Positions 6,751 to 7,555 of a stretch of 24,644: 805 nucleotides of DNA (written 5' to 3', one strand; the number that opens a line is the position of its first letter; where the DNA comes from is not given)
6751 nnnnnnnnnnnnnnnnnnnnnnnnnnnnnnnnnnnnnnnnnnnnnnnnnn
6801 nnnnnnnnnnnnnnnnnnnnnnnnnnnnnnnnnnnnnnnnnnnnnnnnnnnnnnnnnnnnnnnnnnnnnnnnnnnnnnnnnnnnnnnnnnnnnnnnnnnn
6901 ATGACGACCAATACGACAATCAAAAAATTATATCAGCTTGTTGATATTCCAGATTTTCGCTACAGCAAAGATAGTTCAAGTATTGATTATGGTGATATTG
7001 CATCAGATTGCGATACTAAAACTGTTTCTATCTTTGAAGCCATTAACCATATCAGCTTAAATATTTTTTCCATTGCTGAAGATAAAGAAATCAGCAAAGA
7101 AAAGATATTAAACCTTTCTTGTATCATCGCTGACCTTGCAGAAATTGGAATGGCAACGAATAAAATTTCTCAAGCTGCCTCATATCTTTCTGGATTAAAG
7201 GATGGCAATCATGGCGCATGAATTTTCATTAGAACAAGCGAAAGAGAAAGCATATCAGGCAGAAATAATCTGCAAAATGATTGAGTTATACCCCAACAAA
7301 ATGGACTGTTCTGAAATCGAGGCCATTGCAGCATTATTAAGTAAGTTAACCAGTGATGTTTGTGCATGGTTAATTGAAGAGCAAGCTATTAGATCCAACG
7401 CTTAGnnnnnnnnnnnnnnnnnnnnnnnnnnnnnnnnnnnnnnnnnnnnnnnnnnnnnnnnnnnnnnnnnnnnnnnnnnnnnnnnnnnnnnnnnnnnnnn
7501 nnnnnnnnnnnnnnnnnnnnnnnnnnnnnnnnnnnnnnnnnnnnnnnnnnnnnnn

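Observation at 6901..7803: AT-rich small acidic ORFs directly after the PL-like early promoter: candidate anti-defence or exclusion genes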

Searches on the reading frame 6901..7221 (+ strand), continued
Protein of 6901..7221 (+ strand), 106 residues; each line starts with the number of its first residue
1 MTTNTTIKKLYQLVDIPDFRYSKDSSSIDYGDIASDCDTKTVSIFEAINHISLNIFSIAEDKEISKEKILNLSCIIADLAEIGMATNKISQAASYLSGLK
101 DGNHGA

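Call 57: find_related_loci(query=A1, collection=viral_contigs, flank=4000)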
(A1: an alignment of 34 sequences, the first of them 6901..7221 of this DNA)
Query A1 (106 aa) in viral_contigs; peptide patterns used: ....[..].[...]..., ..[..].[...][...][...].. (x = any residue, [..] = any of these).
155 stretches matched a pattern; 112 encode a relative of the query (tblastn E <= 1e-3); the best 80 are kept; 80 distinct loci.
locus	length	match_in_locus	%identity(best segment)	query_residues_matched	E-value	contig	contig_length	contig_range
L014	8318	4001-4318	100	1-106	4e-67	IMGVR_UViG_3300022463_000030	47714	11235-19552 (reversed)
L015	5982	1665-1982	99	1-106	2e-66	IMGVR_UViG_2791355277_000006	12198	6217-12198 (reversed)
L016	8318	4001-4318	98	1-106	1e-65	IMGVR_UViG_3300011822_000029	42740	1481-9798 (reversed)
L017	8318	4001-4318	98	1-106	1e-65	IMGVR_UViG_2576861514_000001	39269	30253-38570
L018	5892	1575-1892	96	1-106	2e-64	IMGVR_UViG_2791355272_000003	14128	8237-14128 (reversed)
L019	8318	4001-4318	96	1-106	1e-64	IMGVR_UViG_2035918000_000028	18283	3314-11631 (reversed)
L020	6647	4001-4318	82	1-106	4e-54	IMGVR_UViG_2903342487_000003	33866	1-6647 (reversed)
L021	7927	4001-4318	75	1-106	1e-52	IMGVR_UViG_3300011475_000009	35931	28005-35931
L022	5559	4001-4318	75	1-106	1e-51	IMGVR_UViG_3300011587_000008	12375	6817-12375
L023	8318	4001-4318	75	1-106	1e-51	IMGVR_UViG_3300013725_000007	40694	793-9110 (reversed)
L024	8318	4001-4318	75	1-106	1e-51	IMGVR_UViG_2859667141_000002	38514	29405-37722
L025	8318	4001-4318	75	1-106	1e-51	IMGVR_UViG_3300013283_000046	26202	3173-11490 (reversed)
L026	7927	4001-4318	74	1-106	4e-51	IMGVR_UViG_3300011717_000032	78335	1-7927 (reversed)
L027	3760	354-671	74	1-106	4e-51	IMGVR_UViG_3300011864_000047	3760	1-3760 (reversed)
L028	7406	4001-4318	74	1-106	9e-51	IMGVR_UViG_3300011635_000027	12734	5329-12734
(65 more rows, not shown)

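Call 68: search_protein_representatives(alignment_id=A1)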
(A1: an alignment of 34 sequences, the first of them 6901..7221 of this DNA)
Query: 34 sequences, 102 profile positions. Proteins with E-value up to 0.001 (for the whole library): 27; up to 1e-10: 20; up to 1e-30: 2. The best 27 are listed.
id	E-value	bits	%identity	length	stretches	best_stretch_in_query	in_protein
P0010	4.6e-48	177.8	-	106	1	1-101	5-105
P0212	3.4e-37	142.9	-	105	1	2-101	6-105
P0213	1.3e-28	115.3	-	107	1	4-95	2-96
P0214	3.3e-28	114.1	-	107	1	1-100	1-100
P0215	4.2e-27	110.5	-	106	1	1-95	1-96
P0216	3.3e-26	107.6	-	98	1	1-70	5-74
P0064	9.0e-26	106.3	-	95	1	34-102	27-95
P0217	5.4e-21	90.9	-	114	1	1-98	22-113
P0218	1.0e-20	90.0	-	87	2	47-100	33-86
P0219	2.6e-20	88.7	-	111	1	1-94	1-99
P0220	8.4e-20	87.1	-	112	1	1-101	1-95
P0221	4.2e-19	84.8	-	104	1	1-99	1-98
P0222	5.2e-18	81.3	-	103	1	1-99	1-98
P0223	6.7e-18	81.0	-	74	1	41-101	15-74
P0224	2.5e-17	79.1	-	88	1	1-75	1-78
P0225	1.2e-16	76.9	-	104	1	1-98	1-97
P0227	7.8e-16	74.3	-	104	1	1-99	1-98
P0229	3.7e-11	59.3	-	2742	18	23-83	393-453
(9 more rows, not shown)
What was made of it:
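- The o1 family is tiny, with 27 representatives among 1.84 billion proteins (call 68).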

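Call 69: search_protein_families(library=pfam, proteins=[P0213, P0214, P0217, P0219, P0220, P0221, P0222, P0225, P0227, P0229], max_evalue=0.01)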
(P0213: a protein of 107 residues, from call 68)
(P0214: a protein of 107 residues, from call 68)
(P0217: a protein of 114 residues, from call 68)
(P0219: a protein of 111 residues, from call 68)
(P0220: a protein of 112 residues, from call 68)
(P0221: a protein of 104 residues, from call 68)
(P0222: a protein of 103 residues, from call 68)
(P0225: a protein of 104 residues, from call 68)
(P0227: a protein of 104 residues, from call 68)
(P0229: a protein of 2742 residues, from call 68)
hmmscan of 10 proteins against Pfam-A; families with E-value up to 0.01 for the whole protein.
P0213 (107 aa): 0 families

P0214 (107 aa): 0 families

P0217 (114 aa): 0 families

P0219 (111 aa): 0 families

P0220 (112 aa): 0 families

P0221 (104 aa): 0 families

P0222 (103 aa): 0 families

P0225 (104 aa): 0 families

P0227 (104 aa): 0 families

P0229 (2742 aa): 4 families
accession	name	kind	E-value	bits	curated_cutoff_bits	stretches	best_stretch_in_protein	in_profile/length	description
PF22504.1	DUF6993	-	3.3e-20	72.4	25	0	385-421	16-52/83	Domain of unknown function (DUF6993)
PF13585.12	CHU_C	-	2e-16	60.3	27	1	2633-2739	3-85/86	CHU_C Type IX secretion signal domain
PF21762.3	DEDDh_C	-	0.00063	20.4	27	0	651-715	116-180/188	DNA polymerase III subunit epsilon-like, C-terminal domain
PF02494.22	HYR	-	0.00078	20.2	21.7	0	2229-2308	2-81/81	HYR domain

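Call 81: search_protein_families(library=phrogs, proteins=[L002:5502-5687:+, L002:5875-6084:+, L002:6650-7045:+], max_evalue=0.01)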
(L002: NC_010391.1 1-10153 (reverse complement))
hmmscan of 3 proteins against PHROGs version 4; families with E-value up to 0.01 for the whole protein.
L002:5502-5687:+ (61 aa): 2 families
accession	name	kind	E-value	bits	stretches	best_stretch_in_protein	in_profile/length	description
phrog_20558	-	unknown function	1.6e-42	144.2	1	1-61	1-61/61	-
phrog_2196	-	unknown function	8.5e-05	23.4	1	13-54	20-65/74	-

L002:5875-6084:+ (69 aa): 1 family
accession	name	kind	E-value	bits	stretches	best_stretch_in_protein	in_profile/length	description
phrog_8959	-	unknown function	3e-34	118.1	1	2-69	1-68/68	-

L002:6650-7045:+ (131 aa): 1 family
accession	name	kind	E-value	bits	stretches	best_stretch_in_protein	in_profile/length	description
phrog_1886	-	unknown function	3.2e-61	206.1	1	1-131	1-131/135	-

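Call 91: search_dna_similar(query=window:6901-7221:+, collection=plasmids, mode=protein, max_rows=15, max_evalue=0.01)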
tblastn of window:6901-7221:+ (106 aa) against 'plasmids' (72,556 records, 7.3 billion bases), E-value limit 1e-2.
Records with a match: 9; places in all: 9; records where one place covers at least 80% of the query: 9.
Best place of each record, by identity: <60% 9.
By first word of the organism name: Klebsiella 9.
By predicted mobility (MOB-suite, as given by PLSDB): non-mobilizable 9.
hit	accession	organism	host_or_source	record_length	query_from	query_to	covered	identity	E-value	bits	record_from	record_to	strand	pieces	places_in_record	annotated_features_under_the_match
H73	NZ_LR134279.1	Klebsiella pneumoniae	not available: to be reported later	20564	8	104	92%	53.0%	2e-27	111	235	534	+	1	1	hypothetical protein (x2)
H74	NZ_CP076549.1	Klebsiella pneumoniae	urine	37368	8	104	92%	53.0%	2e-27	111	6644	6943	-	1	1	hypothetical protein (x2)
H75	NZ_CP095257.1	Klebsiella pneumoniae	Homo,sputum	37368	8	104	92%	53.0%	2e-27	111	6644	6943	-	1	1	hypothetical protein (x2)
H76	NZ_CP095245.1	Klebsiella pneumoniae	Homo,Diversion fluid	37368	8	104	92%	53.0%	2e-27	111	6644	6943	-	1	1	hypothetical protein (x2)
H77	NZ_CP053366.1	Klebsiella pneumoniae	Homo sapiens,blood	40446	8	104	92%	53.0%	2e-27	111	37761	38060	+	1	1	hypothetical protein (x2)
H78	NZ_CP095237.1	Klebsiella pneumoniae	Homo,sputum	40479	8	104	92%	53.0%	2e-27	111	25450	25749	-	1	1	hypothetical protein (x2)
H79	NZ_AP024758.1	Klebsiella pneumoniae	Homo sapiens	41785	8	104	92%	53.0%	2e-27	111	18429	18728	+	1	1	hypothetical protein (x2)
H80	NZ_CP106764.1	Klebsiella pneumoniae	Homo sapiens,sputum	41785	8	104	92%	53.0%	2e-27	111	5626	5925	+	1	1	hypothetical protein (x2)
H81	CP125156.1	Klebsiella pneumoniae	-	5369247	8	104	92%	53.0%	2e-27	111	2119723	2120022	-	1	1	hypothetical protein (x2)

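Call 96: search_solved_structures(query=A1, max_evalue=1)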
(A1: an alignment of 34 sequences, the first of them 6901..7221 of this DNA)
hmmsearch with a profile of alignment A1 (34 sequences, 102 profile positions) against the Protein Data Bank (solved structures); distinct sequences matched with E-value up to 1: 0.

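Call 99: find_encoding_contigs(protein=window:6901-7221:+, flank=3000, max_places=4)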
Protein window:6901-7221:+ (106 aa): 24 contigs read that carry it; 4 places shown.
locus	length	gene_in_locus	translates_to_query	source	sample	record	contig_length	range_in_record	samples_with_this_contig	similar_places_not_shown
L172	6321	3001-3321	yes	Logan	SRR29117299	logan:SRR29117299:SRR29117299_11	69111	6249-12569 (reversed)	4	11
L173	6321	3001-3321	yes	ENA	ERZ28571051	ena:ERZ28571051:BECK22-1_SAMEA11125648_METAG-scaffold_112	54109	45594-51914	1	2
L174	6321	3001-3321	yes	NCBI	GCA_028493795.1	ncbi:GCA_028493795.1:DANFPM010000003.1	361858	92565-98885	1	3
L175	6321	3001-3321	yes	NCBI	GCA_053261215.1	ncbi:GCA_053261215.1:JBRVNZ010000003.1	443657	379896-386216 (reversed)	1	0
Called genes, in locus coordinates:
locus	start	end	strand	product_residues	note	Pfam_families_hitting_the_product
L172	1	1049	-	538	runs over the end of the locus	PF00270:DEAD, PF04851:ResIII, PF00271:Helicase_C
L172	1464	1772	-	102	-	-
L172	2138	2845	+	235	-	PF13560:HTH_31, PF01381:HTH_3, PF13443:HTH_26 (weak), PF00717:Peptidase_S24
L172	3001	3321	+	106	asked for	-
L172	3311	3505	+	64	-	-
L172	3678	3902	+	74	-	-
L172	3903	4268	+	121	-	-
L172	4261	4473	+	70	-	-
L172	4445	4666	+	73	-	PF24732:ParE_like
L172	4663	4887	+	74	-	-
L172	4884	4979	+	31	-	-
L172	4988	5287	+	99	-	-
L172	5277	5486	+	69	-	-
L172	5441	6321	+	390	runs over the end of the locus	PF12167:Arm-DNA-bind_2, PF00589:Phage_integrase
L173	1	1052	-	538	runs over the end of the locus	PF00270:DEAD, PF04851:ResIII, PF00271:Helicase_C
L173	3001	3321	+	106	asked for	-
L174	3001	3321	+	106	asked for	-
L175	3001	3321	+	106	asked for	-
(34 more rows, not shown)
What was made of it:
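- Independent gene calls agree (call 99).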

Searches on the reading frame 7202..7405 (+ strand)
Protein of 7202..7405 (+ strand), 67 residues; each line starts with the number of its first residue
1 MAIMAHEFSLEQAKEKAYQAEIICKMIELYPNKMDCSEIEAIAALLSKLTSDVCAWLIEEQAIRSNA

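Call 7: search_protein_families(library=pfam, proteins=[window:7202-7405:+], max_evalue=1)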
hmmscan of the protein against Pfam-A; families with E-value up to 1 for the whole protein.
window:7202-7405:+ (67 aa): 0 families

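Call 8: search_protein_families(library=phrogs, proteins=[window:7202-7405:+], max_evalue=1)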
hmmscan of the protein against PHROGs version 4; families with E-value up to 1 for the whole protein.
window:7202-7405:+ (67 aa): 4 families
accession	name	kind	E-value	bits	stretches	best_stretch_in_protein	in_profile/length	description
phrog_1478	-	unknown function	1.3e-26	93.3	1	6-65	2-61/63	-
phrog_8959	-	unknown function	4.6e-06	27.8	1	7-66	6-65/68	-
phrog_13064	-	unknown function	0.0043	18.4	1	6-35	22-51/74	-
phrog_1178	-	unknown function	0.093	13.8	1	32-49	34-51/88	-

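Call 12: search_protein_families(library=padloc, proteins=[window:7202-7405:+], max_evalue=1)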
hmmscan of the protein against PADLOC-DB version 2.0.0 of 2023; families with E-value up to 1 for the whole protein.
window:7202-7405:+ (67 aa): 0 families

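Call 13: search_protein_families(library=ncbifam, proteins=[window:7202-7405:+], max_evalue=1)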
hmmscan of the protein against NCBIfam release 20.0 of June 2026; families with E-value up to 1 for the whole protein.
window:7202-7405:+ (67 aa): 0 families

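Call 18: search_solved_structures(query=window:7202-7405:+, max_evalue=10)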
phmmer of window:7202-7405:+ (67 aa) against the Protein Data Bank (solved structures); distinct sequences matched with E-value up to 10: 2.
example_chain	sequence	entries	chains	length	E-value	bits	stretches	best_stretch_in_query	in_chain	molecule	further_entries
2wqh_A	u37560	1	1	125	0.96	13.2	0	21-37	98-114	CTPR3Y3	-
9exk_A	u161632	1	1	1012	6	10.7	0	10-64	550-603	De novo designed protein K12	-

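Call 25: find_homologous_proteins(query=window:7211-7405:+)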
Query window:7211-7405:+ (64 aa): 22 proteins with E <= 0.001 among 22 candidates.
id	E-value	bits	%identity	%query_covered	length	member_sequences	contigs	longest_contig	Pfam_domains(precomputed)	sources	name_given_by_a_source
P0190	8.1e-33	128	98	98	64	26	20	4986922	-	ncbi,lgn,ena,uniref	ncbi:hypothetical protein [Enterobacter sp.]|uniref:hypothetical protein n=1 Tax=unclassified Entero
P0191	5.7e-28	112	89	100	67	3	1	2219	-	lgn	-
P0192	3.7e-27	110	88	100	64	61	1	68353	-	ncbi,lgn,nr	ncbi:hypothetical protein PU298_003740 [Enterobacter kobei]|nr:hypothetical protein [Enterobacter ko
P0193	4.3e-27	110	81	98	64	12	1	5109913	-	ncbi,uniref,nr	ncbi:hypothetical protein [Citrobacter amalonaticus]|uniref:Uncharacterized protein n=1 Tax=Citrobac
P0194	4.5e-27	110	86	100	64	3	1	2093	-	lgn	-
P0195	1.2e-26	108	86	100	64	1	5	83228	-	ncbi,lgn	-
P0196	1.3e-25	105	79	98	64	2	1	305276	-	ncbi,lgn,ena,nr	ncbi:hypothetical protein PUX92_001668 [Enterobacter roggenkampii]|nr:hypothetical protein [Enteroba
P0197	3.3e-25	104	75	98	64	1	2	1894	-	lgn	-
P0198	6.5e-25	103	100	81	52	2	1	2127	-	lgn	-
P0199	6.7e-25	103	76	98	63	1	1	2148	-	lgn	-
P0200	8.8e-25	103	81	98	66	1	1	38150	-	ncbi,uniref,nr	ncbi:hypothetical protein FDX19_12590 [Citrobacter sp. wls619]|uniref:hypothetical protein n=1 Tax=C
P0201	3.5e-24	101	76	98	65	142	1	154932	-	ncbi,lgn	-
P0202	4.9e-20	88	70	98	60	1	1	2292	-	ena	-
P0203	2.0e-18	83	68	94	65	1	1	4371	-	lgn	-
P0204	1.1e-17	80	67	95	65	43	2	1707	-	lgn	-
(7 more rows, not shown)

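Call 78: search_dna_similar(query=window:7211-7405:+, collection=phages, mode=protein, max_rows=60, max_evalue=1)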
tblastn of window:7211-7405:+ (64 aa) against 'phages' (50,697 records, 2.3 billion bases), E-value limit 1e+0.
Records with a match: 9; places in all: 9; records where one place covers at least 80% of the query: 9.
Best place of each record, by identity: <60% 9.
By first word of the organism name: Klebsiella 7; Salmonella 1; Providencia 1.
By host as written in the record: Klebsiella pneumoniae 2; Salmonella typhimurium LT2 1; Klebsiella pneumoniae ST512-KPC3 1; Klebsiella pneumoniae ST340-VIM1 1; Klebsiella pneumoniae ST11-OXA48 1; Klebsiella pneumoniae ST11-VIM1 1; Klebsiella sp. 1; Providencia stuartii 1.
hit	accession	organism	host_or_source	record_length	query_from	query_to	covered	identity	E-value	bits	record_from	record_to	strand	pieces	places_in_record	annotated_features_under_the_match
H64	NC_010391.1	Salmonella phage Fels-1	Salmonella typhimurium LT2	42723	4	63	94%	46.7%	5e-11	61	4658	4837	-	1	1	hypothetical protein (x2)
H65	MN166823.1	Klebsiella phage ST512-KPC3phi13.5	Klebsiella pneumoniae ST512-KPC3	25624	4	59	88%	46.4%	5e-11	61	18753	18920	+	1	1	hypothetical protein (x2)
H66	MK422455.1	Klebsiella phage ST340-VIM1phi10.1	Klebsiella pneumoniae ST340-VIM1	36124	4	59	88%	46.4%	5e-11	61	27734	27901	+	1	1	hypothetical protein | recombination-related exonuclease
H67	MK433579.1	Klebsiella phage ST11-OXA48phi15.1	Klebsiella pneumoniae ST11-OXA48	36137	4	59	88%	46.4%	5e-11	61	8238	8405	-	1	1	hypothetical protein (x2)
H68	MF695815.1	Klebsiella phage KPP5665-2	Klebsiella pneumoniae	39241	4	59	88%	46.4%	5e-11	61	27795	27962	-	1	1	hypothetical protein | recombination-related exonuclease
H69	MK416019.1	Klebsiella phage ST11-VIM1phi8.3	Klebsiella pneumoniae ST11-VIM1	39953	4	59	88%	46.4%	5e-11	61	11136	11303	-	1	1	hypothetical protein (x2)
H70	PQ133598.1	Klebsiella phage P18-100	Klebsiella pneumoniae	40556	4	59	88%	46.4%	5e-11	61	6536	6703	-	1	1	hypothetical protein (x2)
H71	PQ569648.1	Klebsiella phage P12620-1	Klebsiella sp.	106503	4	59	88%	46.4%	5e-11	61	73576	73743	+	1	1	none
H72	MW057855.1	Providencia phage PSTCR3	Providencia stuartii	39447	1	64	100%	31.3%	9e-1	32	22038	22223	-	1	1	hypothetical protein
